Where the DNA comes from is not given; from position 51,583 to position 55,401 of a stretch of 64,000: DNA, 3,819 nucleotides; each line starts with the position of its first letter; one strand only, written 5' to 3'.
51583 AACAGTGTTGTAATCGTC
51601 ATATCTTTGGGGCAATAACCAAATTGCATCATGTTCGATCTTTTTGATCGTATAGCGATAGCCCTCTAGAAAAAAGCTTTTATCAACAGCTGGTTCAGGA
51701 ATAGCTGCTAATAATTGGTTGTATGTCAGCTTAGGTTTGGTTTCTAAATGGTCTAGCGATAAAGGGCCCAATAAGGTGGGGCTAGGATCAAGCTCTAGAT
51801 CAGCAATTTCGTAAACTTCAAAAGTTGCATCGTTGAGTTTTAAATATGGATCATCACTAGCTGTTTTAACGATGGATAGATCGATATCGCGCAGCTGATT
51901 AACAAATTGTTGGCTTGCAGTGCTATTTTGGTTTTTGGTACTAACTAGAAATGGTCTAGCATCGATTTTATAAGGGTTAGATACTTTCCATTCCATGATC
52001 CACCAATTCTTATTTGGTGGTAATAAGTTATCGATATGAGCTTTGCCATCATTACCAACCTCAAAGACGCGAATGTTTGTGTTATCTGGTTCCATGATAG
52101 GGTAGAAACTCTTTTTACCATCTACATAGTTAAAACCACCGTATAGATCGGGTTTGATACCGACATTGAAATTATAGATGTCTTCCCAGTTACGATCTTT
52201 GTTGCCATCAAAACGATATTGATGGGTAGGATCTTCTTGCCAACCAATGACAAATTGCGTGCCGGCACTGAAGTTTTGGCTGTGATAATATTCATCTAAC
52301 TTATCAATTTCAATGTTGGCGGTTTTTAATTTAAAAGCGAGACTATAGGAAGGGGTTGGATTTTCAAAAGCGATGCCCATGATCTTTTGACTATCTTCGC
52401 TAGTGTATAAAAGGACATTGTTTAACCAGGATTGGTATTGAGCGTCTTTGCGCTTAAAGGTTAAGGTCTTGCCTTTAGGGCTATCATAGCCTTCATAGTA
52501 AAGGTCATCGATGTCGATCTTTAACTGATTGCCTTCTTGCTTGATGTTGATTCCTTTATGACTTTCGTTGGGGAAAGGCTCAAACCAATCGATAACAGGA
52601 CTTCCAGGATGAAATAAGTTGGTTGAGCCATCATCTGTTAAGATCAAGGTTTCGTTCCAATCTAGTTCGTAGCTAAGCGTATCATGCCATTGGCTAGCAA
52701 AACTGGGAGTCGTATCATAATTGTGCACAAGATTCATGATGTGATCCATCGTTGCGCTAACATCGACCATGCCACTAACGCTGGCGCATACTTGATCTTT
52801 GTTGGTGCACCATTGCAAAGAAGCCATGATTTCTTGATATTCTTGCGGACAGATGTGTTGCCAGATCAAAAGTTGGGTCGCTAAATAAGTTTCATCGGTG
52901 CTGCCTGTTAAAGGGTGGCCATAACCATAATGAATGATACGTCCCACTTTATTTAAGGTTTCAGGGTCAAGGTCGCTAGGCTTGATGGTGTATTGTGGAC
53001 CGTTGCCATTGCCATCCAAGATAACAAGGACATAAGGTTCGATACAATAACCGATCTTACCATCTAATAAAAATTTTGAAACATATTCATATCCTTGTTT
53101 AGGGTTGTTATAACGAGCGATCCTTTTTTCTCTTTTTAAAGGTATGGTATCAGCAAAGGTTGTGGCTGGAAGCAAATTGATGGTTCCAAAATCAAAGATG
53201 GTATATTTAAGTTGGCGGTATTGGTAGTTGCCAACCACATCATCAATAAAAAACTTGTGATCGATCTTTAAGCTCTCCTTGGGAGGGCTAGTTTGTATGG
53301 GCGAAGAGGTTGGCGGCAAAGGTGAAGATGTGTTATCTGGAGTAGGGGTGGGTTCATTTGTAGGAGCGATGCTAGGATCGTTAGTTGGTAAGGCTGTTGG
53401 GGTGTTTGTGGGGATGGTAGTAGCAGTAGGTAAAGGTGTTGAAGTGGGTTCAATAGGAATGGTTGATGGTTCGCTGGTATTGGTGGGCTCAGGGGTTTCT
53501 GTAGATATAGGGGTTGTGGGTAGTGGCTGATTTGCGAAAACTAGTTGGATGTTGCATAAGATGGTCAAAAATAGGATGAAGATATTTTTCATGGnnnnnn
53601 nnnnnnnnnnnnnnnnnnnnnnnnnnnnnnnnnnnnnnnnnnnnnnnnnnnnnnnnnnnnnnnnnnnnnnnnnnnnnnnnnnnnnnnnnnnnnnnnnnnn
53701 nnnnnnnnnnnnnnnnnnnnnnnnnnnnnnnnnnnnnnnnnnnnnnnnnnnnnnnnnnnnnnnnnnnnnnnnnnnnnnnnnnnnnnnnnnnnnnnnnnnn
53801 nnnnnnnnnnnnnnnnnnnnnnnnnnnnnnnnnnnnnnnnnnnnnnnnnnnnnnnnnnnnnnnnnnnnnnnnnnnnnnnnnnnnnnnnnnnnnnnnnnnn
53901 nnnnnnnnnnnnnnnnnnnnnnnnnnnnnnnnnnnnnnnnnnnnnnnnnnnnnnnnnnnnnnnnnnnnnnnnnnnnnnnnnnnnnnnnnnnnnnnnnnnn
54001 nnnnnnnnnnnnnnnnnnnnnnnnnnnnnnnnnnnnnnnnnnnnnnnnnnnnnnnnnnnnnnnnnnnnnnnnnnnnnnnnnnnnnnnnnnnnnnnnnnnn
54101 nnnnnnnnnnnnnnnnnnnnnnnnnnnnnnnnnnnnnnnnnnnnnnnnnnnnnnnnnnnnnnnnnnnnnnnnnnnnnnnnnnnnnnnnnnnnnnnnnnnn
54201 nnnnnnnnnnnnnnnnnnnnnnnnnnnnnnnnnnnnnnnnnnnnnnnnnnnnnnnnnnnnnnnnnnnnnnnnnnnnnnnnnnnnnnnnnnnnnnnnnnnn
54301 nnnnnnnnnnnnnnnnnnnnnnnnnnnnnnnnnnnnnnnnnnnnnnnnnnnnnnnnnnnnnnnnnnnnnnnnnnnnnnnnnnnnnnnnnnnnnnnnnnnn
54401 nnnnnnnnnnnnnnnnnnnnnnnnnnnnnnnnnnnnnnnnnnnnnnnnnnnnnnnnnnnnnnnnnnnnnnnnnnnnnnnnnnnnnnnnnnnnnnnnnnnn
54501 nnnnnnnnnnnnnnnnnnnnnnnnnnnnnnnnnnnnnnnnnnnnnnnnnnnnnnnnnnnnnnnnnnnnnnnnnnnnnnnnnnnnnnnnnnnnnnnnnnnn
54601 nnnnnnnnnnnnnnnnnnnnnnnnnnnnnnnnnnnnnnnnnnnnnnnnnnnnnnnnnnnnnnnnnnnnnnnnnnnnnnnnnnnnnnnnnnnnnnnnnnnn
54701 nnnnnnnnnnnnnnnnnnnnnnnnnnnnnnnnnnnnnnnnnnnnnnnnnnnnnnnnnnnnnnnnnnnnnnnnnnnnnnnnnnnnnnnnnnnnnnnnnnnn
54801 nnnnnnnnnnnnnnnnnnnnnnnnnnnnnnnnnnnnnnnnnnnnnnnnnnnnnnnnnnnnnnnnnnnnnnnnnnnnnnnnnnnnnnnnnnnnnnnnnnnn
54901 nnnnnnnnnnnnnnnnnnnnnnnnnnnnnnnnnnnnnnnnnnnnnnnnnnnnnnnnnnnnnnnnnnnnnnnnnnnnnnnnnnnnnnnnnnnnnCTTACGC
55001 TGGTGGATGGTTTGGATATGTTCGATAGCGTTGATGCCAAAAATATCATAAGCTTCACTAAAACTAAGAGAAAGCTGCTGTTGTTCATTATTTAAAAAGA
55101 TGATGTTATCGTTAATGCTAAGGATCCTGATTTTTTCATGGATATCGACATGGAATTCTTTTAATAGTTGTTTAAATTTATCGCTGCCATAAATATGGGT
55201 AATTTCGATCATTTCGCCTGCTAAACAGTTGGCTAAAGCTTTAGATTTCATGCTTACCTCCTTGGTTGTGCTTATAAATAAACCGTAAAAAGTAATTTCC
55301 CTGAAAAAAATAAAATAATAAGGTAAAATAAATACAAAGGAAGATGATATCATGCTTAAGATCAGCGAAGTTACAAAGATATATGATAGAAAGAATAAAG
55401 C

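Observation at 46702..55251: Tightly coupled three-gene surface operon with an unusual parts list: FeoA-like/TM/Ig protein, class B sortase, 2,296-aa thioester adhesin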

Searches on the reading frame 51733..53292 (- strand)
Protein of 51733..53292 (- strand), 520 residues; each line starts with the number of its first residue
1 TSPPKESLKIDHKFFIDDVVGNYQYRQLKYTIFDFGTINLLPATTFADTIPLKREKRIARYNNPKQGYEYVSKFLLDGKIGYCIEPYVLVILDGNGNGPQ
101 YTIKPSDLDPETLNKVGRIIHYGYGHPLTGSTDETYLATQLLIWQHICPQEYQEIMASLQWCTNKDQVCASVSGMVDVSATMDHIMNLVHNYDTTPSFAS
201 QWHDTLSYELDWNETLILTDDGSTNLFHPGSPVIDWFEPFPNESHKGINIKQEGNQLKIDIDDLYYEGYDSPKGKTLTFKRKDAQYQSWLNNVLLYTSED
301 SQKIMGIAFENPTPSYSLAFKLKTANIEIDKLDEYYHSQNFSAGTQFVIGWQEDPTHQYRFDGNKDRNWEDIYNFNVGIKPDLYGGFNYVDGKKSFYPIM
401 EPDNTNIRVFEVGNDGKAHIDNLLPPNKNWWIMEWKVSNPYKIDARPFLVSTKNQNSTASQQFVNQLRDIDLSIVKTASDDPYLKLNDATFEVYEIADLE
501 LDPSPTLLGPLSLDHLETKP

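Call 60: search_solved_structures(query=window:51733-53292:-, max_evalue=1, show_alignments=1)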
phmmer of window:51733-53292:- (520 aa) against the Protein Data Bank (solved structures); distinct sequences matched with E-value up to 1: 1.
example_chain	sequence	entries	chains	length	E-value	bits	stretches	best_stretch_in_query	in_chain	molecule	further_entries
6fx6_A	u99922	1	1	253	2.3e-07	33.3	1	72-173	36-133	SaTIE-TED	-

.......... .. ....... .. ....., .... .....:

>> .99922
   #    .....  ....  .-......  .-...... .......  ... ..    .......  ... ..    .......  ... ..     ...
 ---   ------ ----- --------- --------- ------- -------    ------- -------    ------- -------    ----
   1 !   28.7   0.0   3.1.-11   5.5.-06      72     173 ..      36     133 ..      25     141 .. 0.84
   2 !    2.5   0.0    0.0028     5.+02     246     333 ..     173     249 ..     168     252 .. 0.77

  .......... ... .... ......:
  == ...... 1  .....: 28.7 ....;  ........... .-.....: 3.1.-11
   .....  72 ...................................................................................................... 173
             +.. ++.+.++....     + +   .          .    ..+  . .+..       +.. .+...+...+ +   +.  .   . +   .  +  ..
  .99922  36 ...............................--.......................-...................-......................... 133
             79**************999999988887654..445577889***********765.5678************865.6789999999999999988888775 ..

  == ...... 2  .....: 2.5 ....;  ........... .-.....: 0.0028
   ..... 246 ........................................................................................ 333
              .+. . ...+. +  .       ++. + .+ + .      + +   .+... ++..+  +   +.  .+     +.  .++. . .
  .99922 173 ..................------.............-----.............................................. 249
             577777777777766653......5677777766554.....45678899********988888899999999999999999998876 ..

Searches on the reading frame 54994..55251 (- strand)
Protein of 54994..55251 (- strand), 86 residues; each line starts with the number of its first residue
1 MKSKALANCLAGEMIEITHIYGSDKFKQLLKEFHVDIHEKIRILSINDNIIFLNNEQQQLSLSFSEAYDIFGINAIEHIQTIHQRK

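Call 42: search_protein_families(library=pfam, proteins=[window:54994-55251:-], max_evalue=10)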
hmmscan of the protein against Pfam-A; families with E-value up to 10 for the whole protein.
seq(86 aa): 0 families

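Call 44: search_solved_structures(query=A3, max_evalue=10, show_alignments=2)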
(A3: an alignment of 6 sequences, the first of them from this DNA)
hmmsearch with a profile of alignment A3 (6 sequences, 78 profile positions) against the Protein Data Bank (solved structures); distinct sequences matched with E-value up to 10: 0.

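Call 61: predict_structure(alignment_id=A3)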
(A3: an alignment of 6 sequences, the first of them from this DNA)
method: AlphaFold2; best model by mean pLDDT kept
length: 78 residues; sequences in the alignment: 6
mean_pLDDT: 80.0   pTM: 0.70
mean pLDDT of the five models: 80.0, 75.7, 72.8, 63.6, 58.0
residues with pLDDT >= 90: 8; 70-90: 62; 50-70: 5; < 50: 3
segments of 3 or more residues with pLDDT < 50: none
pLDDT, mean of each block of 10 residues (from residue 1): 68 85 78 81 86 90 83 67
secondary structure, 60 per line:
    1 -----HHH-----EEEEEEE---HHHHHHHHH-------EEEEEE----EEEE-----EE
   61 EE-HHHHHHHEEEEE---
elements in order: E14-20 H24-32 E40-45 E50-53 E59-62 H64-70 E71-75

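Call 64: fold_search(model_id=the predicted structure, library=pdb)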
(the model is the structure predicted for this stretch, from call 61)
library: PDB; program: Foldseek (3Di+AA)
matches with E <= 10: 851; with E <= 0.001: 1
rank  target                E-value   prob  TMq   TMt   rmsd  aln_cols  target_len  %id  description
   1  2k4y_MODEL_1_A        3.0e-04  1.00  0.71  0.65   2.4        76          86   20  NMR Structure of FeoA-like protein from Clostridium acetobutylicum: Northeast Structural Genomics Consortium T (released 2008-09-02)
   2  3e19_A                2.2e-03  1.00  0.72  0.75   2.2        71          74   15  Crystal Structure of Iron Uptake Regulatory Protein (FeoA) Solved by Sulfur SAD in a Monoclinic Space Group (released 2008-12-16)
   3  7r7b_A                2.7e-03  1.00  0.68  0.71   2.6        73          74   20  1.50 Angstroem Crystal Structure of FeoA from Bacteroides fragilis (released 2022-04-27)
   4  2k5l_MODEL_1_A        3.1e-03  1.00  0.72  0.69   2.3        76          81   17  Solution NMR Structure of Protein FeoA from Clostridium thermocellum, Northeast Structural Genomics Consortium (released 2008-09-02)
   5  2k5f_MODEL_1_A        3.3e-03  1.00  0.76  0.59   2.2        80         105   21  Solution NMR structure of FeoA protein from Chlorobium tepidum. Northeast Structural Genomics Consortium targe (released 2008-08-19)
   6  5cvi_B                3.5e-03  1.00  0.69  0.28   2.2        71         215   13  Structure of the manganese regulator SloR (released 2015-08-12)
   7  3e19_B                3.5e-03  1.00  0.68  0.70   2.6        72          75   15  Crystal Structure of Iron Uptake Regulatory Protein (FeoA) Solved by Sulfur SAD in a Monoclinic Space Group (released 2008-12-16)
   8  5zr6_B                3.9e-03  1.00  0.71  0.29   2.1        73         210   14  Manganese-dependent transcriptional repressor complex with manganese (released 2019-03-20)
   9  3hru_B                4.9e-03  1.00  0.72  0.31   2.2        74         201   14  Crystal Structure of ScaR with bound Zn2+ (released 2009-06-23)
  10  5cvi_A                4.9e-03  1.00  0.70  0.28   2.0        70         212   13  Structure of the manganese regulator SloR (released 2015-08-12)
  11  3hrs_A                5.8e-03  1.00  0.72  0.29   2.2        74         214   14  Crystal Structure of the Manganese-activated Repressor ScaR: apo form (released 2009-06-23)
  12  2k5i_MODEL_1_A        6.6e-03  1.00  0.74  0.39   2.4        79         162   18  SOLUTION STRUCTURE OF IRON(II) TRANSPORT PROTEIN A FROM CLOSTRIDIUM THERMOCELLUM , NORTHEAST STRUCTURAL GENOMI (released 2008-08-26)
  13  4o6j                  7.0e-03  1.00  0.76  0.30   1.9        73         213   18  Crystal sturucture of T. acidophilum IdeR (released 2014-05-21)
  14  4o5v                  7.0e-03  1.00  0.74  0.30   1.8        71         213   18  Crystal structure of T. acidophilum IdeR (released 2014-11-05)
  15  3hru_A                8.3e-03  1.00  0.73  0.30   2.2        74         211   14  Crystal Structure of ScaR with bound Zn2+ (released 2009-06-23)
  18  3e19_C                1.0e-02  1.00  0.69  0.69   2.3        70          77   16  Crystal Structure of Iron Uptake Regulatory Protein (FeoA) Solved by Sulfur SAD in a Monoclinic Space Group (released 2008-12-16)
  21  3e19_D                1.7e-02  1.00  0.67  0.71   2.5        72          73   14  Crystal Structure of Iron Uptake Regulatory Protein (FeoA) Solved by Sulfur SAD in a Monoclinic Space Group (released 2008-12-16)
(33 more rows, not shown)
